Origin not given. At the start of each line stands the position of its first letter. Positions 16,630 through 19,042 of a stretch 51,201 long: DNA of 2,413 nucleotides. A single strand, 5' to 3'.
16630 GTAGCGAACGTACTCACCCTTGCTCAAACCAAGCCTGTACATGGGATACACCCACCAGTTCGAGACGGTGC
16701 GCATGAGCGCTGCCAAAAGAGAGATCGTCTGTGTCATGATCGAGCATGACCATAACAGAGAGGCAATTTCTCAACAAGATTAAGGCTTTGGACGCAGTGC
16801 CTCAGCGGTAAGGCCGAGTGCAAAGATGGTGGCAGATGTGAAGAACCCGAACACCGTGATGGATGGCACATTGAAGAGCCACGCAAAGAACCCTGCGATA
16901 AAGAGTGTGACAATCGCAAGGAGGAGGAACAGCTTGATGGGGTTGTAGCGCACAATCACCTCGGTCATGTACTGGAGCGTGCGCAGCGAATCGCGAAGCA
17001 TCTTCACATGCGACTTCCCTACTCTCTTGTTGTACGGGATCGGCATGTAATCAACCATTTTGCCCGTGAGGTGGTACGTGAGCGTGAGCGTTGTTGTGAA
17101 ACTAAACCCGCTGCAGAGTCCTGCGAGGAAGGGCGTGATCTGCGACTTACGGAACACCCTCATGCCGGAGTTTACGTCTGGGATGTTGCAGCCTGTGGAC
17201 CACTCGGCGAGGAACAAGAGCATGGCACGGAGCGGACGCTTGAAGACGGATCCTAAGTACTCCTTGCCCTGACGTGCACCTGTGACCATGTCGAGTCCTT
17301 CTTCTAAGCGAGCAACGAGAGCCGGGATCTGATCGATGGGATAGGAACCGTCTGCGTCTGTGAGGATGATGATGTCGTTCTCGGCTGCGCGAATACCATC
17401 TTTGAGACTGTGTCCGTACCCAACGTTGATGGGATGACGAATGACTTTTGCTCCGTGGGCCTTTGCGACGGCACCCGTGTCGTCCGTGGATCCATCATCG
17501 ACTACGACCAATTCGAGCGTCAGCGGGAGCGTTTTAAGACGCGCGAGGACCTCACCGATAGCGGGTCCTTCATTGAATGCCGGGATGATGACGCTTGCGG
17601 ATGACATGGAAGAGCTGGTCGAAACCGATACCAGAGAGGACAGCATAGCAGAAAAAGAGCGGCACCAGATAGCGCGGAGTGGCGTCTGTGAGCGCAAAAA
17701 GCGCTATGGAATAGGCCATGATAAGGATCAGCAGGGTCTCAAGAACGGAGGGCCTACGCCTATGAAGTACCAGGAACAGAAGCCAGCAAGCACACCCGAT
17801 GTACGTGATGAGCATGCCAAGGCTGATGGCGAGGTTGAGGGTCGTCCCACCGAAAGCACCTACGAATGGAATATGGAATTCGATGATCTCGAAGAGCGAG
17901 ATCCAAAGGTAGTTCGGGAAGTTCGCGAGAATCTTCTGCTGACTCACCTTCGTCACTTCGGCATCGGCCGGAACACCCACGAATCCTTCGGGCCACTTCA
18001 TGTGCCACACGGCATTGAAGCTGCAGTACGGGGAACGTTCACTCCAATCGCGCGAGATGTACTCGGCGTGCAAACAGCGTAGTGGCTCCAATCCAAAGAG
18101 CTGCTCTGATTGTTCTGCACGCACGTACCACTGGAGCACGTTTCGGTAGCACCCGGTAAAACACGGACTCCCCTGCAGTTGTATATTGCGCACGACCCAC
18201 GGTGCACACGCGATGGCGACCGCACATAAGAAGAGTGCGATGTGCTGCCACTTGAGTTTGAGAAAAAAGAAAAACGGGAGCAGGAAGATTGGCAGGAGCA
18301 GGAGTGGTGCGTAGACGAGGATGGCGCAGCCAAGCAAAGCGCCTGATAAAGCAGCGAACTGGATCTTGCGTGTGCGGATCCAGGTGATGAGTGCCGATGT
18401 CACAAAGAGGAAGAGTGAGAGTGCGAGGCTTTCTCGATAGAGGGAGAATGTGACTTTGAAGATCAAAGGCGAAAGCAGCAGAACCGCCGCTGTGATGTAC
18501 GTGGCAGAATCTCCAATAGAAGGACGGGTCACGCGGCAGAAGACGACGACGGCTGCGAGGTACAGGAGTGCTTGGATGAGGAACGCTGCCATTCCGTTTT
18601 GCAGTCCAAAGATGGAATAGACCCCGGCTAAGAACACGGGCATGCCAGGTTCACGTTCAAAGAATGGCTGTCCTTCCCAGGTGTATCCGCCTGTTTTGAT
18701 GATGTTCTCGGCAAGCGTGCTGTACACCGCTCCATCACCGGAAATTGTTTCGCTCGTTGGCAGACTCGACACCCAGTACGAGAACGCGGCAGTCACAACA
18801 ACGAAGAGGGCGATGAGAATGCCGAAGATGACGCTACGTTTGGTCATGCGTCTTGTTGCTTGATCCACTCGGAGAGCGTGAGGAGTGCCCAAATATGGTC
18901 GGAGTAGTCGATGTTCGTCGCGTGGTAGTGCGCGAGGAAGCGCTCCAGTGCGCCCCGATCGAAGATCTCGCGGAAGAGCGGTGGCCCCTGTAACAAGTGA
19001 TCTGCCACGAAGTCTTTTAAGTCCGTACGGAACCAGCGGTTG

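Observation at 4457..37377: Repeated triad of methyltransferase, Dpm1/GtrB-like GT2 and GT-C membrane glycosyltransferase (four to five modules in one locus)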

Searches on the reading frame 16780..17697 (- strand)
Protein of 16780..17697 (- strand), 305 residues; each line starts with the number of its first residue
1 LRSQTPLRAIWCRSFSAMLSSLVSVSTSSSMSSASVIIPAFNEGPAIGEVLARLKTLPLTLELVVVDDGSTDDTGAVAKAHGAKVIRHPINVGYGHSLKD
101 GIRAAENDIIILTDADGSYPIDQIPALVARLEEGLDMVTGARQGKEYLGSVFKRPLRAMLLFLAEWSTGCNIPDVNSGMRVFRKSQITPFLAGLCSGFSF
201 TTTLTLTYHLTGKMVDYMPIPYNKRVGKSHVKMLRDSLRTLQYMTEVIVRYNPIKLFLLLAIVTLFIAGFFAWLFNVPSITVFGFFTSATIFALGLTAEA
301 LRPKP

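Call 4: search_protein_families(library=pfam, proteins=[window:16780-17697:-], max_evalue=0.01)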
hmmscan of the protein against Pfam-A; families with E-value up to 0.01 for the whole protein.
window:16780-17697:- (305 aa): 2 families
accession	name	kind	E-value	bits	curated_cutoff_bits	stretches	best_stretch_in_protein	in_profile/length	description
PF00535.33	Glycos_transf_2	-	1.8e-30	106.5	23.3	1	35-185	1-162/168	Glycosyl transferase family 2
PF13641.12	Glyco_tranf_2_3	-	7e-08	33.2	27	1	35-166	4-143/230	Glycosyltransferase like family 2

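Call 9: search_protein_families(library=ncbifam, proteins=[window:16780-17607:-], max_evalue=0.01)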
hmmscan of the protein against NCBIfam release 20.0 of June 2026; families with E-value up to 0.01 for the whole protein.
window:16780-17607:- (275 aa): 16 families
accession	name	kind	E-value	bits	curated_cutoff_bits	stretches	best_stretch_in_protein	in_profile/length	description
NF041391.1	DPhHxTase_Halo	equivalog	3.8e-28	97.9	375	1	10-207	3-198/213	dolichyl-phosphate hexose transferase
TIGR04182.1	glyco_TIGR04182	equivalog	5.1e-28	98.3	325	1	5-238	3-238/293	S-layer glycoprotein N-glycosyltransferase AglJ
NF058614.1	PPMAGASynPpgS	equivalog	2.3e-25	89.4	370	1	6-172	4-176/226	polyprenyl-phospho-N-acetylgalactosaminyl synthase PpgS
NF007986.1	PRK10714.1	equivalog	1.7e-17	63.5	529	1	3-246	7-252/316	undecaprenyl-phosphate 4-deoxy-4-formamido-L-arabinose transferase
NF010496.0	PRK13915.1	equivalog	2.4e-14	53.1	262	1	3-127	32-160/307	glucosyl-3-phosphoglycerate synthase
TIGR04283.1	glyco_like_mftF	equivalog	5.8e-14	52.2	182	1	5-97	2-93/221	TIGR04283 family arsenosugar biosynthesis glycosyltransferase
NF047588.1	GlcsyltransPgfSStrep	equivalog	1.4e-12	47.5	500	1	5-263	4-268/308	glycosyltransferase PgfS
TIGR03965.1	mycofact_glyco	equivalog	1.5e-10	40.6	280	1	2-89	74-167/467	mycofactocin biosynthesis glycosyltransferase MftF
TIGR03937.1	PgaC_IcaA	equivalog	5.8e-10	38.7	422.3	1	3-102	46-151/407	poly-beta-1,6-N-acetyl-D-glucosamine synthase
NF041875.1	EPS_EpsD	equivalog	1.1e-08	34.8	370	1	5-94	2-97/325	exopolysaccharide biosynthesis glycosyltransferase EpsD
TIGR03469.1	HpnB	hypoth_equivalog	1.9e-08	33.7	379.25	1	5-107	47-167/386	hopene-associated glycosyltransferase HpnB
NF007482.0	PRK10073.1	equivalog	7.2e-07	28.5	423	1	4-88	8-97/334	glycosyltransferase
TIGR04242.1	nodulat_NodC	equivalog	0.00025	20.2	550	1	3-103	49-158/395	chitooligosaccharide synthase NodC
NF041865.1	EpsU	equivalog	0.0019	17.3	700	1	5-108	42-154/394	exopolysaccharide biosynthesis GT2 family glycosyltransferase EpsU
NF038302.1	EPS_HpsE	equivalog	0.0031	16.5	300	1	5-72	4-74/307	hormogonium polysaccharide biosynthesis glycosyltransferase HpsE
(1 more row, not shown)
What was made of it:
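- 16780..17607 (-): G3: DPMS/ArnC-like GT2 with C-terminal hydrophobic helices. NCBIfam Dol-P-hexose transferase and PpgS (call 9).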

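Call 28: search_solved_structures(query=window:16780-17607:-, max_evalue=0.001)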
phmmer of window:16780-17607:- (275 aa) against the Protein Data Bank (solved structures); distinct sequences matched with E-value up to 0.001: 18.
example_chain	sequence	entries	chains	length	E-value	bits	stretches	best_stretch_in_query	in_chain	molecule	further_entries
9bhc_C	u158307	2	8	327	7.7e-17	64.9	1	3-241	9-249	Undecaprenyl-phosphate 4-deoxy-4-formamido-L-arabinose transferase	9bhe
8vxh_A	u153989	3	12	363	1.1e-16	64.4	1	3-241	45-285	Undecaprenyl-phosphate 4-deoxy-4-formamido-L-arabinose transferase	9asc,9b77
9hwj_A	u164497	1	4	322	1.9e-16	63.6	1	3-245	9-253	Undecaprenyl-phosphate 4-deoxy-4-formamido-L-arabinose transferase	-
5mlz_A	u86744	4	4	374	1.1e-11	48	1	4-116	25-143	Dolichol monophosphate mannose synthase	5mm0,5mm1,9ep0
3ckj_A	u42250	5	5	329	1.7e-08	37.5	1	4-102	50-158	Putative uncharacterized protein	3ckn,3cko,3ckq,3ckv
7pdo_A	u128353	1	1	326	2.1e-08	37.3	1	4-110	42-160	Glucosyl-3-phosphoglycerate synthase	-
7p5l_A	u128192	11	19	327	2.1e-08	37.2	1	4-110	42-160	Glucosyl-3-phosphoglycerate synthase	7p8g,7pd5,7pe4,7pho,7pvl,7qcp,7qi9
4y6n_A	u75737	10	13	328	4.2e-08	36.2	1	4-127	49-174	Glucosyl-3-phosphoglycerate synthase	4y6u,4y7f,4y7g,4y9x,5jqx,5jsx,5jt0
3e25_A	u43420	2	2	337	4.5e-08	36.1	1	4-127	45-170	Putative uncharacterized protein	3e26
4ddz_A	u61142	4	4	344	4.7e-08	36.1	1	4-127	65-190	GLUCOSYL-3-PHOSPHOGLYCERATE SYNTHASE (GpgS) | Glucosyl-3-phosphoglycerate synthase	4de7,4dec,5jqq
5eke_A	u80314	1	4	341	3.5e-07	33.2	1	4-131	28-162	Uncharacterized glycosyltransferase sll0501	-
5ekp_C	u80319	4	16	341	3.5e-07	33.2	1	4-131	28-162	Uncharacterized glycosyltransferase sll0501 | Glycosyltransferase sll0501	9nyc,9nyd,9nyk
9nye_A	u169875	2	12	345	3.7e-07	33.2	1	4-129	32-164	Glycosyltransferase sll0501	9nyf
6p61_A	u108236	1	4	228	7.2e-07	32.2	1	3-95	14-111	Glycosyltransferase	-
6yv7_B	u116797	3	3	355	2.6e-06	30.4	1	5-92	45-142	Glycosyl transferase, family 2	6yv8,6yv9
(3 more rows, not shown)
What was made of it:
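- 16780..17607 (-): PDB ArnC E 8e-17 over residues 3-241 (call 28).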

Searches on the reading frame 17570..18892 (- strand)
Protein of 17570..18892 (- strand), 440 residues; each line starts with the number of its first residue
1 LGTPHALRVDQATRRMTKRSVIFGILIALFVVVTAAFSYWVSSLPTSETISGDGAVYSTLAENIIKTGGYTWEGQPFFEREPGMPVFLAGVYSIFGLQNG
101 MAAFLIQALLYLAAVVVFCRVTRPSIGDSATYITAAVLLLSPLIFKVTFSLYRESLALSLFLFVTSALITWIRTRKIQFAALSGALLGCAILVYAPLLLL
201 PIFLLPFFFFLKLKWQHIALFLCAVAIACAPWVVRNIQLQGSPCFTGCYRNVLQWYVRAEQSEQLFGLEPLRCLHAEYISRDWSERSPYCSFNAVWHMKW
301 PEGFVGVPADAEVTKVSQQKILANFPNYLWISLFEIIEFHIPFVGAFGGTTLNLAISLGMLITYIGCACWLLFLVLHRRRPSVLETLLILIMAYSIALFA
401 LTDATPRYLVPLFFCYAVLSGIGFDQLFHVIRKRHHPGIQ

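Call 4: search_protein_families(library=pfam, proteins=[window:17570-18892:-], max_evalue=0.01)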
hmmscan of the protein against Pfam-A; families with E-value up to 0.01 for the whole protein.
window:17570-18892:- (440 aa): 1 family
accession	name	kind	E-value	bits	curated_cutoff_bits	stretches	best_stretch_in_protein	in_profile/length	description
PF13231.12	PMT_2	-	8.6e-09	36.2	26.1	1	82-233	4-158/160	Dolichyl-phosphate-mannose-protein mannosyltransferase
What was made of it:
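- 17570..18847 (-): M3: GT-C protein of the PMT_2 type. Pfam PMT_2 36.2 bits, above the cut-off of 26.1 (call 4).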

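Call 9: search_protein_families(library=ncbifam, proteins=[window:17570-18847:-], max_evalue=0.01)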
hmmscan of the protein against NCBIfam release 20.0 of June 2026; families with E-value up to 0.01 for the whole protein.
window:17570-18847:- (425 aa): 1 family
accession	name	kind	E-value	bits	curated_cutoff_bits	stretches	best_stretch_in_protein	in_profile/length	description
NF047510.1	LIC_10190_fam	subfamily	0.00041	19.2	100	1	90-230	171-311/424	LIC_10190 family membrane protein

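Call 26: search_solved_structures(query=window:17570-18847:-, max_evalue=10)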
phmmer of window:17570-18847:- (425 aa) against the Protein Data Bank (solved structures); distinct sequences matched with E-value up to 10: 4.
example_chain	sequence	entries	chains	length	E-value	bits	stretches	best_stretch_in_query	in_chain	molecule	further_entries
8jnm_A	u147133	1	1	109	0.77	12.1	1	162-196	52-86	PsbW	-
4iug_A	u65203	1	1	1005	1.2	11.5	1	2-59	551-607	Beta-galactosidase A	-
3prt_A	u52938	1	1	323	1.8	10.8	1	19-82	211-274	Carboxypeptidase T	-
4iav_A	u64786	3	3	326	1.8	10.8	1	19-82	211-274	Carboxypeptidase T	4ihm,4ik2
